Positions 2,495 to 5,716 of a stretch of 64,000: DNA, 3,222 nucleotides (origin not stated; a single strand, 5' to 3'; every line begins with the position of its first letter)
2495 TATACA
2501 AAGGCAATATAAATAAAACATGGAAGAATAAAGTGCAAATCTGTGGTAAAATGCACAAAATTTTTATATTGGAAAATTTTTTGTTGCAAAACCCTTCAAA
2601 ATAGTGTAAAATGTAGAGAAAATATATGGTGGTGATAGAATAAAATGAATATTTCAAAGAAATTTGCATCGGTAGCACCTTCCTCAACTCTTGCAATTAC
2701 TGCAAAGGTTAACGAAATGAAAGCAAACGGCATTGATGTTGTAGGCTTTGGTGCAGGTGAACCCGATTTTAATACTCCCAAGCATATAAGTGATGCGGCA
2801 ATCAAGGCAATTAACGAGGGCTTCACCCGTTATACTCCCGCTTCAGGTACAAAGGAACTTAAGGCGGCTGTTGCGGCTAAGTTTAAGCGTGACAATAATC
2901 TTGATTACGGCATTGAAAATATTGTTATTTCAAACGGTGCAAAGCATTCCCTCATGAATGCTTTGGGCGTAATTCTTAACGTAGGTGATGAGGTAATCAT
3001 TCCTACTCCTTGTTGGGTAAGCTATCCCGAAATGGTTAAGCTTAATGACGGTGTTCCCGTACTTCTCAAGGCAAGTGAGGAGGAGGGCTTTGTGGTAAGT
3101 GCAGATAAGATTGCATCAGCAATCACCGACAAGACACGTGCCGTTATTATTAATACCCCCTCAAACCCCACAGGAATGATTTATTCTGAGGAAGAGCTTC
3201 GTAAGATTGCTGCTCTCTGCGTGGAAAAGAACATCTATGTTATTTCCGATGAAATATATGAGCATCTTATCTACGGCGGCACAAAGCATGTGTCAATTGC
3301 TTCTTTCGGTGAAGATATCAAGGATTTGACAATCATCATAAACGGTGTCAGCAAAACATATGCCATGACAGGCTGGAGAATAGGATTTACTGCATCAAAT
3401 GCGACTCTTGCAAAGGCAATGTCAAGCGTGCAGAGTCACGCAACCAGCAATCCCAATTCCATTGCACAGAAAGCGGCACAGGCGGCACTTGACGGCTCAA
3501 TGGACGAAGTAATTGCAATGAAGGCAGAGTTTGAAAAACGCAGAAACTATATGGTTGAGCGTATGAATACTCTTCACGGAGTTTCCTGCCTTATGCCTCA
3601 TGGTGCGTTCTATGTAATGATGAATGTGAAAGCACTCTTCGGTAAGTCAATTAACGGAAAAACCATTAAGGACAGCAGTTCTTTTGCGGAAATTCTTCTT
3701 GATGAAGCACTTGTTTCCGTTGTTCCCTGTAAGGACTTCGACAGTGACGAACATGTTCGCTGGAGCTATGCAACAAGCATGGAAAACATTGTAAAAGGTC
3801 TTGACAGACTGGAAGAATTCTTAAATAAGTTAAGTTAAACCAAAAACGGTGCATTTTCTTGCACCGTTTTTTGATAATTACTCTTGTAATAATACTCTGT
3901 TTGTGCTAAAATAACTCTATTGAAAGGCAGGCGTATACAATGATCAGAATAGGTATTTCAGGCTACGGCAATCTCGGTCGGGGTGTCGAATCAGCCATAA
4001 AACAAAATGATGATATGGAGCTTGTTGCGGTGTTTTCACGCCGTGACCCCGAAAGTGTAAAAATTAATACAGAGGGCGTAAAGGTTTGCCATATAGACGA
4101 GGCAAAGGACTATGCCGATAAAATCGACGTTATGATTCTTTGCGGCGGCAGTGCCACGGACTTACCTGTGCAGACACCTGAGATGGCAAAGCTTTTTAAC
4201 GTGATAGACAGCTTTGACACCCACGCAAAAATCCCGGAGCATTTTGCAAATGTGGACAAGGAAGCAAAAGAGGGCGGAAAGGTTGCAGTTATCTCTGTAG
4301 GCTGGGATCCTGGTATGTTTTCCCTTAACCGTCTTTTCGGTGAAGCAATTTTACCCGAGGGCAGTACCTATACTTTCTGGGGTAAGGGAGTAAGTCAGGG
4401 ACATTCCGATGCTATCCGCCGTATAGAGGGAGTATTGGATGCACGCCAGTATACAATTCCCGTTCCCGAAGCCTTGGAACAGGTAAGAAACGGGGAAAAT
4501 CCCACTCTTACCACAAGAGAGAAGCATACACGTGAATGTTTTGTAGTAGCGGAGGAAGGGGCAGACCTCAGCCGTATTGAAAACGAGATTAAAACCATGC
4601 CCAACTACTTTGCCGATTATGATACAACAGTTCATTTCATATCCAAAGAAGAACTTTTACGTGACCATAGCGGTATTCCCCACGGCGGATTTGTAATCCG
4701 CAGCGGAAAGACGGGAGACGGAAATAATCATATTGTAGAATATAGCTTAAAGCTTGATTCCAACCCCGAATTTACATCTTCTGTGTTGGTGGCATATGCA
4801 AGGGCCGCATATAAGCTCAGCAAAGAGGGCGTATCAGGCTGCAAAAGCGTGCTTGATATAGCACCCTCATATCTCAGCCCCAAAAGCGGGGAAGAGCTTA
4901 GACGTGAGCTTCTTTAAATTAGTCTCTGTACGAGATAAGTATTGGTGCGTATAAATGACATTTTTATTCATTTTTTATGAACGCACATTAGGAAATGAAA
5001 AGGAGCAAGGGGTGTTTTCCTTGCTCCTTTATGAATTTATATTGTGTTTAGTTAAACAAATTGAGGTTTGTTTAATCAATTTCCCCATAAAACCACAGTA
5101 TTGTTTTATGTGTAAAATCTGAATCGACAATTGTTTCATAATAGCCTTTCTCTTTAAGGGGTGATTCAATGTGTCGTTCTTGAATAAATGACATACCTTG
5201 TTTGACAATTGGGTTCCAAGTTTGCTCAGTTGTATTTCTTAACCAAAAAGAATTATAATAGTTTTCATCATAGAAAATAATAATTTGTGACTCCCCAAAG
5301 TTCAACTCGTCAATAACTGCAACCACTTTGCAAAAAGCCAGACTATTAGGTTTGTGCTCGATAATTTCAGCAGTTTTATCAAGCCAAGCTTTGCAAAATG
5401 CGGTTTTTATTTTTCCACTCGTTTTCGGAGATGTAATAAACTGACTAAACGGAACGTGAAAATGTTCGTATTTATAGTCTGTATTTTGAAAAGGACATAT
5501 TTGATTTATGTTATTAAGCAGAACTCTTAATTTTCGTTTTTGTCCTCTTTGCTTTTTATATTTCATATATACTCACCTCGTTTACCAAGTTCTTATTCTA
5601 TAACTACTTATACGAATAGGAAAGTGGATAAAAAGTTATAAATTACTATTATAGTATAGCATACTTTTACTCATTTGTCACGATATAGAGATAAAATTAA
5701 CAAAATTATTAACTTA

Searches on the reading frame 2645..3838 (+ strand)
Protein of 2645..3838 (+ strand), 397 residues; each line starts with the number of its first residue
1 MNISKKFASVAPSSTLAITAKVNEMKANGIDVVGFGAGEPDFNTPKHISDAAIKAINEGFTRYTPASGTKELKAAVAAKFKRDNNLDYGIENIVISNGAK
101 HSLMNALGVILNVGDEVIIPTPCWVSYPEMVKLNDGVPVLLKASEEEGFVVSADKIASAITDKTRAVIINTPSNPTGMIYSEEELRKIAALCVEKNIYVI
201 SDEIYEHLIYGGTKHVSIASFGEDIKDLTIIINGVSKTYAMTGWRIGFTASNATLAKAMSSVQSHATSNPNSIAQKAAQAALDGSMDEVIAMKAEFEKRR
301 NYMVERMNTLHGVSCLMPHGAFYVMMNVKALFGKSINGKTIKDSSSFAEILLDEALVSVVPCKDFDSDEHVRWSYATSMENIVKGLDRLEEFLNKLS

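Call 9: search_protein_families(library=pfam, proteins=[window:2645-3838:+], max_evalue=0.001)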
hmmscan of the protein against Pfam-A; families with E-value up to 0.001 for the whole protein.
window:2645-3838:+ (397 aa): 4 families
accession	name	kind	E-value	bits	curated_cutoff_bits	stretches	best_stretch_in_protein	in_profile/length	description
PF00155.27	Aminotran_1_2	-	1.1e-74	252.3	19.7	1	31-389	2-361/361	Aminotransferase class I and II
PF01041.23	DegT_DnrJ_EryC1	-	8e-09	35.6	19.8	1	93-202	43-145/360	DegT/DnrJ/EryC1/StrS aminotransferase family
PF00202.27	Aminotran_3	-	0.00021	20.5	30.5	1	134-292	161-313/403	Aminotransferase class-III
PF01053.26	Cys_Met_Meta_PP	-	0.00024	20.2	27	1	86-203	64-174/381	Cys/Met metabolism PLP-dependent enzyme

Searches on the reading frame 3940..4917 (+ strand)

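Call 9: search_protein_families(library=pfam, proteins=[window:3940-4917:+], max_evalue=0.001)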
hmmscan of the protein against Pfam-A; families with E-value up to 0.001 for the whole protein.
window:3940-4917:+ (325 aa): 3 families
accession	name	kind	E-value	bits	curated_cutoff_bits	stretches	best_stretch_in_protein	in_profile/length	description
PF16654.10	DAPDH_C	-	1.3e-81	272.4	30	1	121-274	1-154/154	Diaminopimelic acid dehydrogenase C-terminal domain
PF01113.26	DapB_N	-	3e-05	24.5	25.6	1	2-66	1-72/124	Dihydrodipicolinate reductase, N-terminus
PF00044.30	Gp_dh_N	-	0.00082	20.1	31.7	0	2-40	1-39/101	Glyceraldehyde 3-phosphate dehydrogenase, NAD binding domain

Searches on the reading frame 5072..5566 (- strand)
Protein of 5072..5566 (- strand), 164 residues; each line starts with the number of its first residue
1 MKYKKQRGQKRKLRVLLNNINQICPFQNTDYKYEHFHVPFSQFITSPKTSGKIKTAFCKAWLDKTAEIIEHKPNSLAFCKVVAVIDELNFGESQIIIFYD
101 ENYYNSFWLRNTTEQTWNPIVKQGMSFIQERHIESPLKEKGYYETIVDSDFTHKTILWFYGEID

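Call 9: search_protein_families(library=pfam, proteins=[window:5072-5566:-], max_evalue=0.001)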
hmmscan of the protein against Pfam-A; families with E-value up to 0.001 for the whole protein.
window:5072-5566:- (164 aa): 1 family
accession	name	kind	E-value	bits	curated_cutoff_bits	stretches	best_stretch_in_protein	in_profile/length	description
PF13079.11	DUF3916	-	1.1e-17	64.7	22.3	1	26-162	13-151/151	Protein of unknown function (DUF3916)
